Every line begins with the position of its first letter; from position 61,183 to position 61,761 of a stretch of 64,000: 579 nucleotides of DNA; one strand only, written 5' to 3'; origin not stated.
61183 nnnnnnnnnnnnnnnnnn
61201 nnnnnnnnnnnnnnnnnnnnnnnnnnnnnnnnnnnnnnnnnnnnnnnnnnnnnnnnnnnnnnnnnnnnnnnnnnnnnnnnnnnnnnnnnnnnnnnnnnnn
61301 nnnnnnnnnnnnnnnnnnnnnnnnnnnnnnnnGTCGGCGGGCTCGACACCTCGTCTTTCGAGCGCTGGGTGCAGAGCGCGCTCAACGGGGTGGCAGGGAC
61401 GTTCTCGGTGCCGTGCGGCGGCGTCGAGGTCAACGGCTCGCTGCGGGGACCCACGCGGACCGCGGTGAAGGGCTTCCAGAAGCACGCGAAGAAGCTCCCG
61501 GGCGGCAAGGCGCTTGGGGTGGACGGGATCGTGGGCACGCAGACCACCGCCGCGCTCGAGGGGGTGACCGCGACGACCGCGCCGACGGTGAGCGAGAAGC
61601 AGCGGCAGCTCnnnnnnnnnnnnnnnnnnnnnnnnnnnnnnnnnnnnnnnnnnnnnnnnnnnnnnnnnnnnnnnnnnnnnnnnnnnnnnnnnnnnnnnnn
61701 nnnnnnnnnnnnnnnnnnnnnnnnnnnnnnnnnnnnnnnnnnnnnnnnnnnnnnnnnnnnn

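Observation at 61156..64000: Leaderless PG-binding protein with a caspase-like (clan CD) His/Cys signature, followed by a secreted LRR protein: possible effector/immunity or lysin-like pair in a lower-GC islet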

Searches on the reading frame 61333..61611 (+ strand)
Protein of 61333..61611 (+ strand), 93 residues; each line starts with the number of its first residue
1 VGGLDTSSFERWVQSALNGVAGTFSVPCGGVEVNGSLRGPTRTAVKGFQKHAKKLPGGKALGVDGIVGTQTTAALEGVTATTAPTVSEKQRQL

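Call 81: search_solved_structures(query=A7, max_evalue=10, show_alignments=2)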
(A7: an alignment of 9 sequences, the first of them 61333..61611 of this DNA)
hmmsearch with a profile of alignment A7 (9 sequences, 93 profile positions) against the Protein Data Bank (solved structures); distinct sequences matched with E-value up to 10: 13.
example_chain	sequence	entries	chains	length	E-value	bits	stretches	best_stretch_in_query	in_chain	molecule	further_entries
7rum_A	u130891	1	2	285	0.00068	22.9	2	44-77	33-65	Endolysin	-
4lpq_A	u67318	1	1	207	0.011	19.1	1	31-78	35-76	ErfK/YbiS/YcfS/YnhG family protein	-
4nso_A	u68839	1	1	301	0.014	18.7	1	32-77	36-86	Effector protein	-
1lbu_A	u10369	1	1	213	0.022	18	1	24-73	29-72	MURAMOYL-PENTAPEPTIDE CARBOXYPEPTIDASE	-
6tci_A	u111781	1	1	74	0.028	17.7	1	32-79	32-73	Spore cortex-lytic enzyme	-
4fet_B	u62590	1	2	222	0.061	16.6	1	32-83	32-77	Spore cortex-lytic enzyme prepeptide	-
4hwh_A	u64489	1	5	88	0.11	15.7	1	15-66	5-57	BAG family molecular chaperone regulator 4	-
5nm7_G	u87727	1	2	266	0.19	15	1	29-77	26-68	Peptidoglycan-binding domain 1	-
5tv7_A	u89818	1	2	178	0.27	14.5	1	26-79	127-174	Putative peptidoglycan-binding/hydrolysing protein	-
9h68_A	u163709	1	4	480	0.4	14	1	8-49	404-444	Spore cortex-lytic enzyme pre-pro-form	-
5cwd_A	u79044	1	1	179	0.68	13.3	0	27-55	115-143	Designed helical repeat protein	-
5g25_A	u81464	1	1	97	0.93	12.8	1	22-50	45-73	TYPE-IV LIKE COMPETENCE PILIN TTHA1218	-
5iu1_A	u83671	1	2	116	1.2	12.4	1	27-75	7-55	CTR1-like protein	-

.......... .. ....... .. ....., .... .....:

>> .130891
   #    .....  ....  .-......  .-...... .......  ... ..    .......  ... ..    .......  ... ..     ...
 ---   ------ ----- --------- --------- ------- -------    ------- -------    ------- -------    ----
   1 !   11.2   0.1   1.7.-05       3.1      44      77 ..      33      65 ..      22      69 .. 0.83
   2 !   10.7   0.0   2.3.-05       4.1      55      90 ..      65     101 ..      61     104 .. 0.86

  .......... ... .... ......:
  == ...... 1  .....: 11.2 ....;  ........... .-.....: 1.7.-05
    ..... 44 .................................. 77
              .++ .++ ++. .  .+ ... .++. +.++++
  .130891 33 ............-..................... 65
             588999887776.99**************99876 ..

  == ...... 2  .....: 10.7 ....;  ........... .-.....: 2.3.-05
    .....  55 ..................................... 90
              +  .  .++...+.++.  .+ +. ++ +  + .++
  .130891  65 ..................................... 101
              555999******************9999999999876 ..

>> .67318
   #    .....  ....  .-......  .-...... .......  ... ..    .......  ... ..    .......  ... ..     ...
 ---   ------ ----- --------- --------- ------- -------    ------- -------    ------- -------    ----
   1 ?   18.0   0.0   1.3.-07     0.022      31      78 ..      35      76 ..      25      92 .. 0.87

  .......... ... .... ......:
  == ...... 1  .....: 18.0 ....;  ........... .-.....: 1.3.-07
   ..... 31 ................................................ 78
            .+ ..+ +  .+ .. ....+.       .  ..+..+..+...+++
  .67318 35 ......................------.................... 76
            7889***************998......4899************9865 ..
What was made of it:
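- On PG_binding_1 (PF01471): PDB hits are all PG_binding_1 proteins, at marginal E of 7e-4 to 0.06 (call 81).
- Closest known: Periplasm-acting T6SS effector/immunity pairs. Same: The N-domain profile weakly hits the VgrG3-type 'effector protein' 4nso (call 81).
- Checked: It also hits PG_binding_1 structures (endolysin 7rum, L,D-transpeptidase 4lpq, 1lbu, SleB; call 81).
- The best PDB match of the N-domain profile is an endolysin (call 81).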

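Call 98: find_homologous_proteins(query=A7, max_evalue=0.001)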
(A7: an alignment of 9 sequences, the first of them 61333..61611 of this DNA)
Query A7 (9 sequences) (93 aa, profile of the alignment): 182 proteins with E <= 0.001 among 3784 candidates; the best 120 are listed.
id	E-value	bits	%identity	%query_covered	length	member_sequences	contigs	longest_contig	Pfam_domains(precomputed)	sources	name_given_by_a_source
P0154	5.3e-11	60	45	53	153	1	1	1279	PF09374.16,PF01471.24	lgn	-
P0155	8.0e-11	60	40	53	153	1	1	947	PF09374.16,PF01471.24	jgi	jgi:peptidoglycan hydrolase-like protein with peptidoglycan-binding domain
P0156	8.3e-11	60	42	48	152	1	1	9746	PF09374.16,PF01471.24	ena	-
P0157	1.0e-10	59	41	48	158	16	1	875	PF09374.16,PF01471.24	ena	-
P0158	1.1e-10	59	41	44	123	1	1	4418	PF09374.16,PF01471.24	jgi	jgi:peptidoglycan hydrolase-like protein with peptidoglycan-binding domain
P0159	1.3e-10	59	35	66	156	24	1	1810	PF09374.16,PF01471.24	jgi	jgi:peptidoglycan hydrolase-like protein with peptidoglycan-binding domain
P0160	1.5e-10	59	39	66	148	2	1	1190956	PF09374.16,PF01471.24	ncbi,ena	-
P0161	2.1e-10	58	42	53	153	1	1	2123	PF09374.16,PF01471.24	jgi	jgi:peptidoglycan hydrolase-like protein with peptidoglycan-binding domain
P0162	2.2e-10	58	41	66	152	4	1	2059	PF09374.16,PF01471.24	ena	-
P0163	2.2e-10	58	44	48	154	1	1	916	PF09374.16,PF01471.24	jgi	jgi:peptidoglycan hydrolase-like protein with peptidoglycan-binding domain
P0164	4.4e-10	57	49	48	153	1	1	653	PF09374.16,PF01471.24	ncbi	-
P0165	5.0e-10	57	40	48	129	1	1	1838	PF09374.16,PF01471.24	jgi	jgi:peptidoglycan hydrolase-like protein with peptidoglycan-binding domain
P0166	5.4e-10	57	42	48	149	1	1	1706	PF09374.16,PF01471.24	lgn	-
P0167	7.1e-10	57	44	48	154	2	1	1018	PF09374.16,PF01471.24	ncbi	-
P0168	1.1e-9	56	39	53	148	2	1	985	PF09374.16,PF01471.24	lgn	-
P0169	1.4e-9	56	44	48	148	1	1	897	PF09374.16,PF01471.24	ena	-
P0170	1.8e-9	55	44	48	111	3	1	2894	PF09374.16,PF01471.24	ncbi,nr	ncbi:MAG: hypothetical protein QOD41_1544, partial [Cryptosporangiaceae bacterium]|nr:hypothetical p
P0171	1.9e-9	55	39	53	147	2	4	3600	PF09374.16,PF01471.24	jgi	jgi:peptidoglycan hydrolase-like protein with peptidoglycan-binding domain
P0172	1.9e-9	55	39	53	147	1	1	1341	PF09374.16,PF01471.24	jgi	jgi:peptidoglycan hydrolase-like protein with peptidoglycan-binding domain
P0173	2.2e-9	55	47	46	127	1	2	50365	PF09374.16,PF01471.24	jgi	-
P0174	2.4e-9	55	38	48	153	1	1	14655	PF09374.16,PF01471.24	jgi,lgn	-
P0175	2.4e-9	55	43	53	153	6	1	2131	PF09374.16,PF01471.24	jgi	jgi:peptidoglycan hydrolase-like protein with peptidoglycan-binding domain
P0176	2.6e-9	55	37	49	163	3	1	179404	PF09374.16,PF01471.24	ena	-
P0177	2.8e-9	55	38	68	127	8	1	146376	PF09374.16,PF01471.24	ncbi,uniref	ncbi:peptidoglycan-binding protein [Streptomyces sp. NPDC056817]|uniref:peptidoglycan-binding domain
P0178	2.9e-9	55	42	48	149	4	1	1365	PF09374.16,PF01471.24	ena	-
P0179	3.1e-9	54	47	48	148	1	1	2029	PF09374.16,PF01471.24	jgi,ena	-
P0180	3.2e-9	54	44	48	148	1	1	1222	PF09374.16,PF01471.24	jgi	jgi:peptidoglycan hydrolase-like protein with peptidoglycan-binding domain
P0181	6.1e-9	54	44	48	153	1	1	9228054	PF09374.16,PF01471.24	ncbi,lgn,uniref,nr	ncbi:peptidoglycan-binding protein [Actinoplanes sp. N902-109]|uniref:peptidoglycan-binding domain-c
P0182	6.2e-9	54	45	53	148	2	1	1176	PF09374.16,PF01471.24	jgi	jgi:peptidoglycan hydrolase-like protein with peptidoglycan-binding domain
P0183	8.7e-9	53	37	53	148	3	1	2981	PF09374.16,PF01471.24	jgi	jgi:peptidoglycan hydrolase-like protein with peptidoglycan-binding domain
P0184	8.8e-9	53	42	48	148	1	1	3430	PF09374.16,PF01471.24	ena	-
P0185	9.8e-9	53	39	53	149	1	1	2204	PF09374.16,PF01471.24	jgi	jgi:peptidoglycan hydrolase-like protein with peptidoglycan-binding domain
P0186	1.4e-8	52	42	48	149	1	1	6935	PF09374.16,PF01471.24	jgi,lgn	jgi:peptidoglycan hydrolase-like protein with peptidoglycan-binding domain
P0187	2.2e-8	52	38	66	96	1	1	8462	PF09374.16,PF01471.24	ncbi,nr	ncbi:MAG: peptidoglycan-binding protein, partial [Actinobacteria bacterium]|nr:peptidoglycan-binding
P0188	2.7e-8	52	42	46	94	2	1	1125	PF09374.16,PF01471.24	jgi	jgi:peptidoglycan hydrolase-like protein with peptidoglycan-binding domain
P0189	2.9e-8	51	42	54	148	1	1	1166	PF09374.16,PF01471.24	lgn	-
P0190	3.6e-8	51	42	48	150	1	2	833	PF09374.16,PF01471.24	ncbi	-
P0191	3.7e-8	51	51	48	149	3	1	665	PF09374.16,PF01471.24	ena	-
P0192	4.0e-8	51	42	53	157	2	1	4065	PF09374.16,PF01471.24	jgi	jgi:peptidoglycan hydrolase-like protein with peptidoglycan-binding domain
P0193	4.5e-8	51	32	80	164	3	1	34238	PF09374.16,PF01471.24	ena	-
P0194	4.6e-8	51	40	70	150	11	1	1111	PF09374.16,PF01471.24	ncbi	-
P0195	5.0e-8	51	38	87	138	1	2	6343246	PF09374.16,PF01471.24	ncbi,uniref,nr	ncbi:peptidoglycan-binding domain-containing protein [Nannocystis sp. ILAH1]|uniref:peptidoglycan-bi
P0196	5.5e-8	50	43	46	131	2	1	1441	PF09374.16,PF01471.24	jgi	jgi:peptidoglycan hydrolase-like protein with peptidoglycan-binding domain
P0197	6.8e-8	50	47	48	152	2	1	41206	PF09374.16,PF01471.24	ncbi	ncbi:peptidoglycan-binding protein [Actinoplanes sp. NPDC049596]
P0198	6.8e-8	50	44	48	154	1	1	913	PF09374.16,PF01471.24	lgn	-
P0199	7.1e-8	50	41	47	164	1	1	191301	PF09374.16,PF01471.24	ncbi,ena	-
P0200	7.5e-8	50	41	53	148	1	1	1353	PF09374.16,PF01471.24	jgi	jgi:peptidoglycan hydrolase-like protein with peptidoglycan-binding domain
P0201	9.0e-8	50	50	40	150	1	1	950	PF09374.16,PF01471.24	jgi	jgi:peptidoglycan hydrolase-like protein with peptidoglycan-binding domain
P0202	9.9e-8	50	40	48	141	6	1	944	PF09374.16,PF01471.24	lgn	-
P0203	1.1e-7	49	49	48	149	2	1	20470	PF09374.16,PF01471.24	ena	-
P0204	1.2e-7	49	47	48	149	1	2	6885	PF09374.16,PF01471.24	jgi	jgi:peptidoglycan hydrolase-like protein with peptidoglycan-binding domain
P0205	1.2e-7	49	37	55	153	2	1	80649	PF09374.16,PF01471.24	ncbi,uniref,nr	ncbi:hypothetical protein Ari01nite_87260 [Paractinoplanes rishiriensis]|uniref:Peptidoglycan bindin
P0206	1.5e-7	49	40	46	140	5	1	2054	PF09374.16,PF01471.24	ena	-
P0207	1.5e-7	49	45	53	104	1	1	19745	PF09374.16,PF01471.24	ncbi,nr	ncbi:MAG TPA: hypothetical protein DCX52_11375 [Massilia sp.]|nr:hypothetical protein [Massilia sp.]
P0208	1.5e-7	49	47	66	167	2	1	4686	PF09374.16,PF01471.24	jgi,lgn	jgi:peptidoglycan hydrolase-like protein with peptidoglycan-binding domain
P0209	1.5e-7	49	42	52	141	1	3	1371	PF09374.16,PF01471.24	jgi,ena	-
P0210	1.6e-7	49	34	73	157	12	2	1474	PF09374.16,PF01471.24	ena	-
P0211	1.6e-7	49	40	59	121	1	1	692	PF09374.16,PF01471.24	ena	-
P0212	1.7e-7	49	47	48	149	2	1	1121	PF09374.16,PF01471.24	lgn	-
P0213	2.1e-7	49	47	66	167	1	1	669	PF09374.16,PF01471.24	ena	-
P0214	2.3e-7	48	44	48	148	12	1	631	PF09374.16,PF01471.24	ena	-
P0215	2.3e-7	48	40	59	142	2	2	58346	PF09374.16,PF01471.24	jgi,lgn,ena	-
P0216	2.3e-7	48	32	81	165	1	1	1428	PF09374.16,PF01471.24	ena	-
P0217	2.6e-7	48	37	55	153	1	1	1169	PF09374.16,PF01471.24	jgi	jgi:peptidoglycan hydrolase-like protein with peptidoglycan-binding domain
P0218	2.6e-7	48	40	46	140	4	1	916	PF09374.16,PF01471.24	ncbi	-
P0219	2.8e-7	48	43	53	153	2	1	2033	PF09374.16,PF01471.24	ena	-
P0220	3.5e-7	48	33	72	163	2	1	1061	PF09374.16,PF01471.24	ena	-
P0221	3.5e-7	48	39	53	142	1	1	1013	PF09374.16,PF01471.24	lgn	-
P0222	3.6e-7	48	36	75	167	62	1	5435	PF09374.16,PF01471.24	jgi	jgi:peptidoglycan hydrolase-like protein with peptidoglycan-binding domain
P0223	5.1e-7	47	35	70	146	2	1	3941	PF09374.16,PF01471.24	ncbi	-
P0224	8.6e-7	47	41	49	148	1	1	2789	PF09374.16,PF01471.24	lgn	-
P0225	8.9e-7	47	46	59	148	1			PF09374.16,PF01471.24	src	-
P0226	1.0e-6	46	44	46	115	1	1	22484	PF09374.16,PF01471.24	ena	-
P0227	1.2e-6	46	47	66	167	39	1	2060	PF09374.16,PF01471.24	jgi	-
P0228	1.3e-6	46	50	40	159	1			PF09374.16,PF01471.24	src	-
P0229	1.7e-6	46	36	83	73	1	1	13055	PF01471.24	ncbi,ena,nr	ncbi:MAG: peptidoglycan-binding domain-containing protein [Rhodothermales bacterium]|nr:peptidoglyca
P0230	1.7e-6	46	36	75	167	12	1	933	PF09374.16,PF01471.24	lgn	-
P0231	1.8e-6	46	39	75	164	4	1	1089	PF09374.16,PF01471.24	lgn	-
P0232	1.9e-6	46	35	49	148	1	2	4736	PF09374.16,PF08823.17,PF01471.24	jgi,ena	-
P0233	1.9e-6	46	41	53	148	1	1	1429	PF09374.16,PF01471.24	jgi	jgi:peptidoglycan hydrolase-like protein with peptidoglycan-binding domain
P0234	2.0e-6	45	41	53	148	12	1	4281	PF09374.16,PF01471.24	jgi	jgi:peptidoglycan hydrolase-like protein with peptidoglycan-binding domain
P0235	2.1e-6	45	39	49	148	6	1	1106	PF09374.16,PF08823.17,PF01471.24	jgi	-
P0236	2.2e-6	45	39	49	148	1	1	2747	PF09374.16,PF08823.17,PF01471.24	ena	-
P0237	2.3e-6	45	37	49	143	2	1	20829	PF09374.16,PF08823.17,PF01471.24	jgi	jgi:peptidoglycan hydrolase-like protein with peptidoglycan-binding domain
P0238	2.3e-6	45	38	48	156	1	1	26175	PF09374.16,PF01471.24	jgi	jgi:peptidoglycan hydrolase-like protein with peptidoglycan-binding domain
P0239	2.7e-6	45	26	58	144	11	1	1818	PF09374.16,PF08823.17,PF01471.24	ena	-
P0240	2.9e-6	45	37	49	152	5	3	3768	PF09374.16,PF08823.17,PF01471.24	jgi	jgi:peptidoglycan hydrolase-like protein with peptidoglycan-binding domain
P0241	3.0e-6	45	40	46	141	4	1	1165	PF09374.16,PF01471.24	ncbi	-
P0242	3.0e-6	45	44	48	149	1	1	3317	PF09374.16,PF01471.24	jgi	jgi:peptidoglycan hydrolase-like protein with peptidoglycan-binding domain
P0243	3.2e-6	45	44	46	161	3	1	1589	PF09374.16,PF01471.24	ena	-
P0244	3.3e-6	45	-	-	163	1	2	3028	PF09374.16,PF01471.24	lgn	-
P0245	3.3e-6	45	39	49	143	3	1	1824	PF09374.16,PF08823.17,PF01471.24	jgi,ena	-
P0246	3.4e-6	45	38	69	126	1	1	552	PF09374.16,PF01471.24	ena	-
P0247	3.5e-6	45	46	49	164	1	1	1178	PF09374.16,PF01471.24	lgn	-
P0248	3.8e-6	45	45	53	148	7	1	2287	PF09374.16,PF01471.24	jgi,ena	-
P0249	3.8e-6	45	40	48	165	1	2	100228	PF09374.16,PF01471.24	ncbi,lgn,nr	ncbi:MAG: peptidoglycan-binding protein [Scytonema sp. PMC 1069.18]|nr:peptidoglycan-binding protein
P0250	4.6e-6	44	34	89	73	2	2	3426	PF01471.24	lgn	-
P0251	4.6e-6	44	38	68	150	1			PF09374.16,PF01471.24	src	-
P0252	4.7e-6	44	39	49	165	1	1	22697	PF09374.16,PF01471.24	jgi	jgi:peptidoglycan hydrolase-like protein with peptidoglycan-binding domain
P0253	4.8e-6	44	42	46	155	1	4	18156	PF09374.16,PF01471.24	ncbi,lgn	ncbi:MAG: peptidoglycan-binding protein [Cyanobacteria bacterium J06633_8]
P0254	6.0e-6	44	36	48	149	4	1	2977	PF09374.16,PF01471.24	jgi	-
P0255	6.2e-6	44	32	73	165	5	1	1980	PF09374.16,PF01471.24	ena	-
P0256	6.4e-6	44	39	49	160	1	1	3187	PF09374.16,PF08823.17,PF01471.24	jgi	jgi:peptidoglycan hydrolase-like protein with peptidoglycan-binding domain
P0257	6.6e-6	44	31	42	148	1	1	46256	PF09374.16,PF01471.24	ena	-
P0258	6.7e-6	44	36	66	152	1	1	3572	PF09374.16,PF01471.24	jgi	-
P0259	6.8e-6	44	50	49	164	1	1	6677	PF09374.16,PF01471.24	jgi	jgi:peptidoglycan hydrolase-like protein with peptidoglycan-binding domain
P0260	7.0e-6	44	41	42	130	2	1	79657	PF09374.16,PF01471.24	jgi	-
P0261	7.8e-6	44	36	65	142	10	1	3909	PF09374.16,PF08823.17,PF01471.24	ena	-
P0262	8.9e-6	43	36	48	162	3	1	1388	PF09374.16,PF01471.24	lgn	-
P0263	9.4e-6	43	45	42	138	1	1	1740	PF09374.16,PF01471.24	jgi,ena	jgi:murein L,D-transpeptidase YcbB/YkuD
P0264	1.1e-5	43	37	49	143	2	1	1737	PF09374.16,PF08823.17,PF01471.24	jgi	jgi:peptidoglycan hydrolase-like protein with peptidoglycan-binding domain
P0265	1.1e-5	43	45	53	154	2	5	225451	PF09374.16,PF01471.24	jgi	jgi:peptidoglycan hydrolase-like protein with peptidoglycan-binding domain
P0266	1.3e-5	43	37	49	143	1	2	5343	PF09374.16,PF08823.17,PF01471.24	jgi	jgi:peptidoglycan hydrolase-like protein with peptidoglycan-binding domain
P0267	1.3e-5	43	43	47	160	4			PF09374.16,PF01471.24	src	-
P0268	1.4e-5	43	36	42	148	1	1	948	PF09374.16,PF08823.17,PF01471.24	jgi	jgi:peptidoglycan hydrolase-like protein with peptidoglycan-binding domain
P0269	1.5e-5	43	35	49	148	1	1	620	PF09374.16,PF08823.17,PF01471.24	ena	-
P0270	1.7e-5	43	35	58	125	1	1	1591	PF09374.16,PF01471.24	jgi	jgi:peptidoglycan hydrolase-like protein with peptidoglycan-binding domain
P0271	1.7e-5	43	37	49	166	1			PF09374.16,PF08823.17,PF01471.24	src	-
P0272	2.0e-5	42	36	42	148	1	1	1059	PF09374.16,PF08823.17,PF01471.24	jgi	jgi:peptidoglycan hydrolase-like protein with peptidoglycan-binding domain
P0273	2.0e-5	42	33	66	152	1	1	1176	PF09374.16,PF01471.24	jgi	jgi:peptidoglycan hydrolase-like protein with peptidoglycan-binding domain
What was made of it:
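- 61333..61617 (+): PG_binding_1-like three-helix domain, aa 60-154 (invariant FERW, VDG, DG.G..T..L). Family profile hits PF01471 proteins at E=5e-11 (call 98) and PG_binding_1 structures (call 81).
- On PG_binding_1 (PF01471): All 120 listed carry PF01471, with E down to 5e-11 (call 98).
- Checked: A profile of the family's N-domains, however, hits PF01471 proteins down to E=5e-11 in 5.8 billion sequences (call 98).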
